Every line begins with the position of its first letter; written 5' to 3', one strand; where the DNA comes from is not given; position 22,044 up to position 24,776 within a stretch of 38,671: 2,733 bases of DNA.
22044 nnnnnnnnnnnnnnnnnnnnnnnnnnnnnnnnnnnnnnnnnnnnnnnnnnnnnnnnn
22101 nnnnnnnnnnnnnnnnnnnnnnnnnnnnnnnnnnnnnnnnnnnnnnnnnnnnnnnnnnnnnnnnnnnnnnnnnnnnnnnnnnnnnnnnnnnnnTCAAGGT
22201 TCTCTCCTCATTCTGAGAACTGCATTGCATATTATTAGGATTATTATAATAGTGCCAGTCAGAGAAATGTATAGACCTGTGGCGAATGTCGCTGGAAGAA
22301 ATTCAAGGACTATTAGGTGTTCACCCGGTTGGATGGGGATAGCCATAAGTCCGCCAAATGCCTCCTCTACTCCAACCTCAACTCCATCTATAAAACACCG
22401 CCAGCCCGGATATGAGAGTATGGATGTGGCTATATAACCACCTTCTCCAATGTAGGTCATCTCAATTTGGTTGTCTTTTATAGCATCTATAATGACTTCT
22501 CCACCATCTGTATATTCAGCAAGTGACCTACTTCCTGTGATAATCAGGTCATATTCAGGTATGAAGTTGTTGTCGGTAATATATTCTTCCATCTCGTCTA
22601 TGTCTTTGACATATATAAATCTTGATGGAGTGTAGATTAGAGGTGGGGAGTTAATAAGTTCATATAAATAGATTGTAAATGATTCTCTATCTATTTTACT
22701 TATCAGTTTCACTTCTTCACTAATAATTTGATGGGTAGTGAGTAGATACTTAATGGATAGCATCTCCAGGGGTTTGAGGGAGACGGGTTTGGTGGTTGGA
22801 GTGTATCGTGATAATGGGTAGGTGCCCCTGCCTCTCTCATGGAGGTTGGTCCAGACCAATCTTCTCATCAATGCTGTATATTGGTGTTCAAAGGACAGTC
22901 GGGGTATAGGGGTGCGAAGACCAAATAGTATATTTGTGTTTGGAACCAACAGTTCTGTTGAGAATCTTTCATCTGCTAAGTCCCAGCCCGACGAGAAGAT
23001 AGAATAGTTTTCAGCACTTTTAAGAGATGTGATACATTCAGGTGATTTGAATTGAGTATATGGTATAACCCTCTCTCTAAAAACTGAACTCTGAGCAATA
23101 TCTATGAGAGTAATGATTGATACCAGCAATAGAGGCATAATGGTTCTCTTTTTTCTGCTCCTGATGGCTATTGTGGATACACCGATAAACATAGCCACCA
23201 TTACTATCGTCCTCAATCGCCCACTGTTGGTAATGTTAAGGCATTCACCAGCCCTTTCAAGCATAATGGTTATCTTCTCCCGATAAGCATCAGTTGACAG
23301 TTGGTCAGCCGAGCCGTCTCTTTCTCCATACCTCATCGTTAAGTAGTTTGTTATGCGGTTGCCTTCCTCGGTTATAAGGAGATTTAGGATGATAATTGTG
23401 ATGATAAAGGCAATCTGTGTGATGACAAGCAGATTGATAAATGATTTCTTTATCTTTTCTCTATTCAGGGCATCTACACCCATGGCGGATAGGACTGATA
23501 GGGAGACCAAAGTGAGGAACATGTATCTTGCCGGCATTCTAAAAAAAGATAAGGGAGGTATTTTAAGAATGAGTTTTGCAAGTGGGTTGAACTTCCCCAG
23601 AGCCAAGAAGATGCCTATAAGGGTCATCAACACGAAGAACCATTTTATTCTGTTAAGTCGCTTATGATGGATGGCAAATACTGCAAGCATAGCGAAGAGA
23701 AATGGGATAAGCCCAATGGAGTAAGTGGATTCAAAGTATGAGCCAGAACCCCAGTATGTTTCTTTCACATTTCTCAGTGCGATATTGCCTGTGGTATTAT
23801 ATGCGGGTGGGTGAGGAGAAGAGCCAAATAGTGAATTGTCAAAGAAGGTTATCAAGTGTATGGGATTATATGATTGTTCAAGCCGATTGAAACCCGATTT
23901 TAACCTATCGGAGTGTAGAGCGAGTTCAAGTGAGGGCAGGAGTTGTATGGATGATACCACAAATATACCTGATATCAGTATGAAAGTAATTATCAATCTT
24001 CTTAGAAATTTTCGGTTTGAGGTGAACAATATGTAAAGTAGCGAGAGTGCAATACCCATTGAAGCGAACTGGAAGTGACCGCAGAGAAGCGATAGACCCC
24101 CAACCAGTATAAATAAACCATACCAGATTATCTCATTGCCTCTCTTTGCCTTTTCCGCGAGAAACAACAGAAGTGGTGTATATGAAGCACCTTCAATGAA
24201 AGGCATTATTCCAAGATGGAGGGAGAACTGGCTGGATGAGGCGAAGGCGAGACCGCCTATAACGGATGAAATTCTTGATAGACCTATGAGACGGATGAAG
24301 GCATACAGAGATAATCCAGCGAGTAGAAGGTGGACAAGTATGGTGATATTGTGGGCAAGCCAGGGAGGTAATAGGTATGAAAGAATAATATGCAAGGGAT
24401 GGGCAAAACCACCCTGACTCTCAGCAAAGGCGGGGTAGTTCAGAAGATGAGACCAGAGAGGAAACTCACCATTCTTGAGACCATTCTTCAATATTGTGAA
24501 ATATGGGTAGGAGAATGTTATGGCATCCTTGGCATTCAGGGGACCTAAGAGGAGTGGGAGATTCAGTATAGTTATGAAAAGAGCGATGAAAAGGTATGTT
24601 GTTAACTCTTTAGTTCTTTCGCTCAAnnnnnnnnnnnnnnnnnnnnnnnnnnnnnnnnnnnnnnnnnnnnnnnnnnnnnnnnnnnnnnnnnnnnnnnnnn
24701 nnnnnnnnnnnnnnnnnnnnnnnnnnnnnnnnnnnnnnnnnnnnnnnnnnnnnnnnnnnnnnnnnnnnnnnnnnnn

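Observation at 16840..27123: Seven-gene operon with overlapping junctions joining three GT-C enzymes, a GT4 and a GT9 to an ECF-type transporter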

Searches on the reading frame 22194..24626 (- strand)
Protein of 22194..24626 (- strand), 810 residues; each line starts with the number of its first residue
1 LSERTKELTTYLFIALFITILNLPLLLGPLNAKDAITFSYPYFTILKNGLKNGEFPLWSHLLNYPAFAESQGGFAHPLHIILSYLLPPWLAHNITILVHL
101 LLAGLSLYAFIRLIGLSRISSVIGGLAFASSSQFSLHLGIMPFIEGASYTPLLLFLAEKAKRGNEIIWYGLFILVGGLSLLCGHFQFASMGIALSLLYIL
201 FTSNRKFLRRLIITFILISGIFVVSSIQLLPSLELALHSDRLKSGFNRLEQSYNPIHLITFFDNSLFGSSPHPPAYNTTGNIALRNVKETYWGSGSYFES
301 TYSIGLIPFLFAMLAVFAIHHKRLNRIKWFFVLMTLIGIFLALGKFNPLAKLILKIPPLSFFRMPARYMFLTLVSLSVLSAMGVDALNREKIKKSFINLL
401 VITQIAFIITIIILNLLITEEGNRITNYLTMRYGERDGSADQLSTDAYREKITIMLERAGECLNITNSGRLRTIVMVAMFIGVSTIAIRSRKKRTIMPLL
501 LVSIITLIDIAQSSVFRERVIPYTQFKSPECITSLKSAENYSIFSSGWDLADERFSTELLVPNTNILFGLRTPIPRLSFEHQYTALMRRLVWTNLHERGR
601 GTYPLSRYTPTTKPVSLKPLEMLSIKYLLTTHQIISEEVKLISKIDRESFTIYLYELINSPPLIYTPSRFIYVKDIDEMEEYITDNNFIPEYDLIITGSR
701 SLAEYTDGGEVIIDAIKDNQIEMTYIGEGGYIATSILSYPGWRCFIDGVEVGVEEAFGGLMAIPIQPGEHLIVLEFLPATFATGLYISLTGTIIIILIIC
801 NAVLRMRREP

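Call 4: search_protein_families(library=pfam, proteins=[window:22194-24626:-], max_evalue=0.01)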
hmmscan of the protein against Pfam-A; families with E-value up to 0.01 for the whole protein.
window:22194-24626:- (810 aa): 2 families
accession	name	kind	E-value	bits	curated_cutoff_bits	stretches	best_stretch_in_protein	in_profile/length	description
PF09586.16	YfhO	-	3.4e-16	59.2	28.5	1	714-788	759-835/835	Bacterial membrane protein YfhO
PF19510.5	DUF6044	-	0.0066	15.4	27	0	79-410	83-389/564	Protein of unknown function (DUF6044)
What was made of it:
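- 22194..24626 (-): YfhO-type GT-C glycosyltransferase, 810 aa. About 13 transmembrane helices, an extracytoplasmic beta-sandwich domain and a C-terminal transmembrane helix. TTGA overlap with the ATPase gene; occupies the slot where EcfT sits in other phyla. PF09586 59 bits, above cutoff, C-terminal part only (call 4).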

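Call 6: search_protein_families(library=ncbifam, proteins=[window:22194-24626:-], max_evalue=0.01)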
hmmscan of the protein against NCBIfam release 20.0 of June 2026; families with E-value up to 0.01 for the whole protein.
window:22194-24626:- (810 aa): 2 families
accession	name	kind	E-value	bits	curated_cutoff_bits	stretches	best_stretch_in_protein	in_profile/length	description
NF047590.1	GlcsyltransPgfM2Strep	equivalog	2.4e-08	32.7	1500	1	730-799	808-877/884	glycosyltransferase PgfM2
NF047589.1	GlcsyltransPgfM1Strep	equivalog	3.7e-08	31.9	1400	1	730-799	882-951/955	glycosyltransferase PgfM1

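Call 12: find_homologous_proteins(query=window:22194-24626:-, max_evalue=0.00001)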
Query window:22194-24626:- (810 aa): 45 proteins with E <= 0.00001 among 8000 candidates.
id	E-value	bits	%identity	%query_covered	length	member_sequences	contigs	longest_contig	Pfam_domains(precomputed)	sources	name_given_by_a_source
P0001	0.0e+0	1784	100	100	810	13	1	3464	PF09586.17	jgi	-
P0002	2.6e-292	990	56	97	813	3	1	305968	PF09586.17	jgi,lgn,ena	-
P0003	1.1e-291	988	55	98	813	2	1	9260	PF09586.17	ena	-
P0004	4.3e-273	927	53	97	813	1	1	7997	PF09586.17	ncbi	ncbi:MAG: YfhO family protein [bacterium]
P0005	3.9e-36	143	25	94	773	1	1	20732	PF09586.17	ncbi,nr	ncbi:MAG: YfhO family protein [Proteobacteria bacterium]|nr:YfhO family protein [Pseudomonadota bact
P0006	6.0e-33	132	31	44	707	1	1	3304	PF09586.17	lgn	-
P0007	3.6e-26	110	26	53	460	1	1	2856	-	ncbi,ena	-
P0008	1.0e-25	108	27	43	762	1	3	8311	PF09586.17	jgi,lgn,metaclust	metaclust:\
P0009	1.9e-25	108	24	91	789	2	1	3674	PF09586.17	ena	-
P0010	1.1e-23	102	28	45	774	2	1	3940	PF09586.17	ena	-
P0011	4.3e-23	100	29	44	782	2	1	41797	PF09586.17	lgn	-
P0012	1.2e-22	98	27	46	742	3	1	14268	PF09586.17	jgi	jgi:hypothetical protein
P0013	3.4e-22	97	25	34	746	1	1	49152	PF09586.17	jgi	-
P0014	4.3e-22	97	26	40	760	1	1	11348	PF09586.17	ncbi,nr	ncbi:MAG: hypothetical protein E4G99_01990 [Anaerolineales bacterium]|nr:MAG: hypothetical protein E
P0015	3.8e-21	93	26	47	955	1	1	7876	PF09586.17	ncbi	ncbi:MAG: YfhO family protein, partial [bacterium]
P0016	1.0e-18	85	28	48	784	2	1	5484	PF09586.17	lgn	-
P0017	1.1e-18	85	25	39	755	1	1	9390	PF09586.17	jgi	jgi:hypothetical protein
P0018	2.0e-18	84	29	45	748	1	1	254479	PF09586.17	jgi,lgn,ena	-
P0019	5.9e-18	83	28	47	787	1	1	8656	PF09586.17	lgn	-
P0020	9.6e-18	82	25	42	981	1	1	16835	PF09586.17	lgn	-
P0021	2.6e-17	81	29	47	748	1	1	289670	PF09586.17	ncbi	-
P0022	1.5e-16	78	27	23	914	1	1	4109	PF09586.17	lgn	-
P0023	2.3e-16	78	23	49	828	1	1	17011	PF09586.17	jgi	jgi:hypothetical protein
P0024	3.8e-16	77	27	56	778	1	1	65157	PF09586.17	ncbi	-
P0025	4.6e-16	77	25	42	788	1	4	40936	PF09586.17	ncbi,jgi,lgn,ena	-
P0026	5.6e-16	76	26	43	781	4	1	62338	PF09586.17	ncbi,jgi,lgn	-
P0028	7.0e-15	73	29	47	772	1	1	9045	PF09586.17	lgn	-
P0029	7.9e-15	72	29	38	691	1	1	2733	PF09586.17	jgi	jgi:uncharacterized membrane protein YfhO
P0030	1.2e-14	72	28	45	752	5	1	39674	PF09586.17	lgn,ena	-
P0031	1.9e-14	71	25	45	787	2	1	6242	PF09586.17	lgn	-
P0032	2.9e-14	71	26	45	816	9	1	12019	PF09586.17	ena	-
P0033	9.9e-14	69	27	45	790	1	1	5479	PF09586.17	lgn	-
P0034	4.7e-13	67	30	48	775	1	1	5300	PF09586.17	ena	-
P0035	2.4e-12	64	33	18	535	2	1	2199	PF09586.17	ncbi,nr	ncbi:MAG: YfhO family protein, partial [Chloroflexi bacterium]|nr:YfhO family protein [Chloroflexota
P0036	3.6e-11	60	28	45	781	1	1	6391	PF09586.17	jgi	jgi:hypothetical protein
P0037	4.0e-11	60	26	48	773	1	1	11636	PF09586.17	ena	-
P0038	4.5e-11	60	27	40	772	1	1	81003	PF09586.17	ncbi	-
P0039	1.3e-10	59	25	37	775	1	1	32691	PF09586.17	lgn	-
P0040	1.4e-10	58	24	25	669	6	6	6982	PF09586.17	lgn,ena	-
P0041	1.8e-10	58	23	50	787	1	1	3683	PF09586.17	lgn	-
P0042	2.1e-9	55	26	44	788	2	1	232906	PF09586.17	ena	-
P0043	2.6e-9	54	22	23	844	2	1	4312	PF09586.17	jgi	-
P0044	5.8e-9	53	26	92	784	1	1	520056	PF09586.17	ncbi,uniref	ncbi:MAG: YfhO family protein [Candidatus Saccharicenans sp.]|uniref:YfhO family protein n=1 Tax=Can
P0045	2.6e-6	44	30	46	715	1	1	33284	PF09586.17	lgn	-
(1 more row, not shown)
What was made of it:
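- On GT-C glycosyltransferase, YfhO family (PF09586): 810-aa protein: All 44 detectable homologues but two carry PF09586 (call 12).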

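Call 13: find_encoding_contigs(protein=P0002, flank=10000, max_places=3)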
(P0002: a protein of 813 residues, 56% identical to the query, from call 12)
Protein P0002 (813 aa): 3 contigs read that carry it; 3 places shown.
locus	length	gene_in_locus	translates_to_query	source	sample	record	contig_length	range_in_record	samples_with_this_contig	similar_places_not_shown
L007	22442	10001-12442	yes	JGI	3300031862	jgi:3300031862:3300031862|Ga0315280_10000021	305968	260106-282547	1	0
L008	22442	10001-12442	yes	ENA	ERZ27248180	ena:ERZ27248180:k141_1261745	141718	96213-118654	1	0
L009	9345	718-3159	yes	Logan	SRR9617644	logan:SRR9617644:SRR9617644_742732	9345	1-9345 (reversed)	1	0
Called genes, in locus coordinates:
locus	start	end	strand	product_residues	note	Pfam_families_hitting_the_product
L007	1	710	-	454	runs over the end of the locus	PF00289:Biotin_carb_N, PF02655:ATP-grasp_3 (weak), PF02222:ATP-grasp (weak), PF02786:CPSase_L_D2, PF08443:RimK (faint), PF07478:Dala_Dala_lig_C, PF02785:Biotin_carb_C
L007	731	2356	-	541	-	PF01435:Peptidase_M48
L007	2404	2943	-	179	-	PF25984:BSH_YknX (faint), PF00364:Biotin_lipoyl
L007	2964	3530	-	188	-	PF08207:EFP_N, PF01132:EFP, PF09285:Elong-fact-P_C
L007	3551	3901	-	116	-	-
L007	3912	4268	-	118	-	-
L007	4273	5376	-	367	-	PF07719:TPR_2 (faint), PF13174:TPR_6 (faint), PF13176:TPR_7 (faint), PF13181:TPR_8 (faint), PF13428:TPR_14 (faint), PF13432:TPR_16 (faint), PF14559:TPR_19 (faint), PF25063:ARM_TT21_C (faint), +7 more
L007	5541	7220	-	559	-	-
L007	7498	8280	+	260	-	PF06177:QueT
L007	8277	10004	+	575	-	PF03193:RsgA_GTPase (faint), PF00005:ABC_tran, PF02463:SMC_N (faint), PF13175:AAA_15 (faint), PF13476:AAA_23 (faint), PF13555:AAA_29 (weak), PF00005:ABC_tran, PF13304:AAA_21, +3 more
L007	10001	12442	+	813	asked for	PF09586:YfhO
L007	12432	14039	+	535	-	PF13231:PMT_2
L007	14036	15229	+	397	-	PF13439:Glyco_transf_4, PF13579:Glyco_trans_4_4 (weak), PF00534:Glycos_transf_1, PF13692:Glyco_trans_1_4, PF13524:Glyco_trans_1_2 (weak)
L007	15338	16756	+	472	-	-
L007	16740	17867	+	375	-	PF01075:Glyco_transf_9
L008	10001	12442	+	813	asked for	PF09586:YfhO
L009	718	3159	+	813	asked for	PF09586:YfhO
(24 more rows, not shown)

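Call 14: find_encoding_contigs(protein=P0004, flank=10000, max_places=3)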
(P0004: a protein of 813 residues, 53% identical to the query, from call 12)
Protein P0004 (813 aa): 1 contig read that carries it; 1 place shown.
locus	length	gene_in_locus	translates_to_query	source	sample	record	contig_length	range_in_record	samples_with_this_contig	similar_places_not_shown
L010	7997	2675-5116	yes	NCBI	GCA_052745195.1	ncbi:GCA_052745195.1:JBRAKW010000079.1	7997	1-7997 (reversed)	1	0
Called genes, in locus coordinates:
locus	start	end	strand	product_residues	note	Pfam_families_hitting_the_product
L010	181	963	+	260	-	PF06177:QueT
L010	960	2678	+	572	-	PF13175:AAA_15 (faint), PF00005:ABC_tran, PF02463:SMC_N (faint), PF13555:AAA_29 (faint), PF20703:nSTAND1 (faint), PF20720:nSTAND3 (faint), PF00005:ABC_tran, PF13304:AAA_21 (weak)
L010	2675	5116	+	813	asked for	PF09586:YfhO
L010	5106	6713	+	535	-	PF02366:PMT (weak), PF13231:PMT_2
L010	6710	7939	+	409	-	PF13439:Glyco_transf_4, PF13579:Glyco_trans_4_4 (weak), PF00534:Glycos_transf_1, PF13692:Glyco_trans_1_4, PF13524:Glyco_trans_1_2 (weak)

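Call 15: find_encoding_contigs(protein=P0005, flank=10000, max_places=3)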
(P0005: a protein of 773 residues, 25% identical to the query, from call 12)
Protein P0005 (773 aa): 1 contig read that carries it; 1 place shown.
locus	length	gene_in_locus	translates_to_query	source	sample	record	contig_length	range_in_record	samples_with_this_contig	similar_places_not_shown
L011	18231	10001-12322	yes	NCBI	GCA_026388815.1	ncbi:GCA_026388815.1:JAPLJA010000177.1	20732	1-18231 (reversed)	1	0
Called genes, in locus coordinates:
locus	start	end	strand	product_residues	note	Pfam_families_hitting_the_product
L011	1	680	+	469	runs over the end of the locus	PF12390:Se-cys_synth_N, PF03841:SelA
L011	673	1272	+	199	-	PF01844:HNH, PF13395:HNH_4 (faint), PF14279:HNH_5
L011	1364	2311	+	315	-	PF01479:S4 (weak), PF00849:PseudoU_synth_2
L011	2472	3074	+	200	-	PF01121:CoaE, PF13238:AAA_18 (weak)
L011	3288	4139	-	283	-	PF09924:LPG_synthase_C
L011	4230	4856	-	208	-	PF00857:Isochorismatase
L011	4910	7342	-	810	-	-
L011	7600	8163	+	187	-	PF14371:DUF4412 (weak)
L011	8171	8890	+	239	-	PF02596:DUF169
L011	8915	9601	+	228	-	-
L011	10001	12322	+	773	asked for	PF09586:YfhO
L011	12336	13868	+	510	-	PF01565:FAD_binding_4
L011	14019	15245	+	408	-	PF13183:Fer4_8, PF02754:CCG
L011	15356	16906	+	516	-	PF01565:FAD_binding_4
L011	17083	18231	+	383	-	PF02310:B12-binding, PF04055:Radical_SAM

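Call 25: search_solved_structures(query=window:22194-24626:-, max_evalue=10, show_alignments=1)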
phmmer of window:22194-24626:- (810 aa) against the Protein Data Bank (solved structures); distinct sequences matched with E-value up to 10: 0.

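Call 80: predict_structure(alignment_id=A5)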
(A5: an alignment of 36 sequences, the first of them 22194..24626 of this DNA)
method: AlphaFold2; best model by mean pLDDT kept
length: 810 residues; sequences in the alignment: 36
mean_pLDDT: 85.8   pTM: 0.89
mean pLDDT of the five models: 85.8, 84.6, 83.8, 82.6, 79.8
residues with pLDDT >= 90: 418; 70-90: 288; 50-70: 77; < 50: 27
segments of 3 or more residues with pLDDT < 50: 1-3, 273-287, 435-441
pLDDT, mean of each block of 10 residues (from residue 1): 69 95 75 75 93 92 91 93 93 93 97 95 96 84 93 97 94 97 89 97 94 97 97 90 62 87 83 45 49 75 91 90 95 96 87 74 82 97 90 82 90 90 87 54 71 85 86 85 78 72 89 69 68 75 78 64 85 82 89 84 63 93 94 93 88 93 94 91 92 85 80 92 95 94 96 92 95 96 97 97 81
secondary structure, 60 per line:
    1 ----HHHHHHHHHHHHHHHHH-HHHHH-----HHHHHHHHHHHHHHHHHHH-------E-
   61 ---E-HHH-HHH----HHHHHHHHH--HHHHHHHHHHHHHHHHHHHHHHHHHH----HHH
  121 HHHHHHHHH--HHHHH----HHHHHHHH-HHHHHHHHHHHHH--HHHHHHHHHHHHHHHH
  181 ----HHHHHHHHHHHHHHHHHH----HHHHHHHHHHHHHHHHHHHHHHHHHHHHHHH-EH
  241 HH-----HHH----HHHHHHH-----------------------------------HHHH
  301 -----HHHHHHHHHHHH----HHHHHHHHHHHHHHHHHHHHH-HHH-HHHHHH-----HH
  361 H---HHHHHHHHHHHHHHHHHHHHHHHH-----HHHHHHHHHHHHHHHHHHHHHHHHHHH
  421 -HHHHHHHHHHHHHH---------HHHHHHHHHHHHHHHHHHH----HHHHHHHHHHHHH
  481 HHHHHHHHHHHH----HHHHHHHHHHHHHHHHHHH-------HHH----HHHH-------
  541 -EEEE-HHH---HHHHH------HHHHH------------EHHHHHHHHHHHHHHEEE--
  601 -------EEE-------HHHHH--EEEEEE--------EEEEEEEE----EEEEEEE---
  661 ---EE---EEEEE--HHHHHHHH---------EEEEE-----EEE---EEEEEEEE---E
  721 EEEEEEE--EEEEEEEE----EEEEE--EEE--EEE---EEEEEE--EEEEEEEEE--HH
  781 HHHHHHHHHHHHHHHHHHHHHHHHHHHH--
elements in order (helices of 4 or more, strands of 3 or more residues): H5-21 H23-27 H33-51 H77-85 H88-113 H118-129 H132-136 H141-148 H150-162 H165-180 H185-202 H207-237 H255-261 H297-300 H306-317 H322-342 H348-353 H365-388 H394-420 H422-435 H445-463 H468-492 H497-515 H530-533 E542-545 H553-557 H564-568 H582-595 E596-598 E608-610 H618-622 E625-630 E639-646 E651-657 E669-673 H676-683 E693-697 E703-705 E709-716 E720-727 E730-737 E742-746 E749-751 E754-756 E760-765 E768-776 H779-808
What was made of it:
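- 22194..24626 (-): AlphaFold pLDDT 85.8, pTM 0.89 (call 80).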

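Call 82: fold_search(model_id=the predicted structure, library=pdb)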
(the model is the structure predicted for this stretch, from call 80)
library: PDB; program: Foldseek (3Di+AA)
matches with E <= 10: 373; with E <= 0.001: 4
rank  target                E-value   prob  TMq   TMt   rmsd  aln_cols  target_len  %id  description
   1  6w98_A                1.1e-07  1.00  0.40  0.27  22.3       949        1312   11  Single-Particle Cryo-EM Structure of Arabinofuranosyltransferase AftD from Mycobacteria (released 2020-05-13)
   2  6wby                  6.8e-07  1.00  0.40  0.28  22.0       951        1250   10  Single-Particle Cryo-EM Structure of Arabinofuranosyltransferase AftD from Mycobacteria, Mutant R1389S Class 2 (released 2020-05-13)
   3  6wbx                  5.9e-06  1.00  0.38  0.26  22.7       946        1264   10  Single-Particle Cryo-EM Structure of Arabinofuranosyltransferase AftD from Mycobacteria, Mutant R1389S Class 1 (released 2020-05-13)
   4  5f15                  1.3e-04  1.00  0.39  0.54  10.7       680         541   12  Crystal Structure of ArnT from Cupriavidus metallidurans bound to Undecaprenyl phosphate (released 2016-02-17)
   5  3wak                  1.1e-03  1.00  0.35  0.33  22.1       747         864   13  Crystal structure of the Archaeoglobus fulgidus oligosaccharyltransferase (O29867_ARCFU) in the apo form (released 2013-10-30)
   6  5ogl_A                2.7e-03  1.00  0.33  0.37  17.7       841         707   10  Structure of bacterial oligosaccharyltransferase PglB in complex with an acceptor peptide and an lipid-linked oligosac (released 2017-10-25)
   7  8age_A                2.8e-03  1.00  0.38  0.46  13.2       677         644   10  Structure of yeast oligosaccharylransferase complex with acceptor peptide bound (released 2022-12-07)
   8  6gxc_A                3.9e-03  1.00  0.34  0.38  17.7       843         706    9  Bacterial oligosaccharyltransferase PglB in complex with an inhibitory peptide and a reactive lipid-linked oligosaccha (released 2018-11-14)
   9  8b6l_I                4.5e-03  0.99  0.32  0.37  22.2       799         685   11  Subtomogram average of the human Sec61-TRAP-OSTA-translocon (released 2022-12-07)
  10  8agc_A                6.1e-03  1.00  0.34  0.39  16.8       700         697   10  Structure of yeast oligosaccharylransferase complex with lipid-linked oligosaccharide and non-acceptor peptide bound (released 2022-12-07)
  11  7bvh_A                1.1e-02  0.96  0.30  0.25  20.0       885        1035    9  Crystal structure of arabinosyltransferase EmbC2-AcpM2 complex from Mycobacterium smegmatis complexed with di-arabinos (released 2020-04-29)
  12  9n9j_I                1.2e-02  1.00  0.39  0.44  18.1       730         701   10  Structure of a GRP94 folding intermediate engaged with a CCDC134- and FKBP11-bound secretory translocon (released 2025-11-19)
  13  8if8_C                1.3e-02  0.99  0.31  0.39  14.3       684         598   11  Arabinosyltransferase AftA (released 2023-05-31)
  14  7oci_F                1.4e-02  1.00  0.41  0.50  13.1       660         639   11  Cryo-EM structure of yeast Ost6p containing oligosaccharyltransferase complex (released 2022-02-16)
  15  7bve_A                1.7e-02  0.94  0.30  0.24  20.5       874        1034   10  Cryo-EM structure of Mycobacterium smegmatis arabinosyltransferase EmbC2-AcpM2 in complex with ethambutol (released 2020-04-29)
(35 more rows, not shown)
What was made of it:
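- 22194..24626 (-): Foldseek PDB top hits are all GT-C: AftD 1e-7, ArnT 1.3e-4, AglB, PglB, STT3, Emb, AftA (call 82).
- On GT-C glycosyltransferase, YfhO family (PF09586): 810-aa protein: The top 18 Foldseek PDB hits are all GT-C enzymes: AftD 1e-7, ArnT 1.3e-4, AglB, PglB, STT3, EmbC, AftA (call 82).
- Closest known: ArnT. Same: ArnT is also the fourth-best structural match of the YfhO model, with TM-score 0.54 normalised to ArnT (call 82).
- YfhO model and Foldseek: calls 80, 82. Foldseek's best match for YfhO is AftD, a cell-wall arabinan-branching enzyme (call 82).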
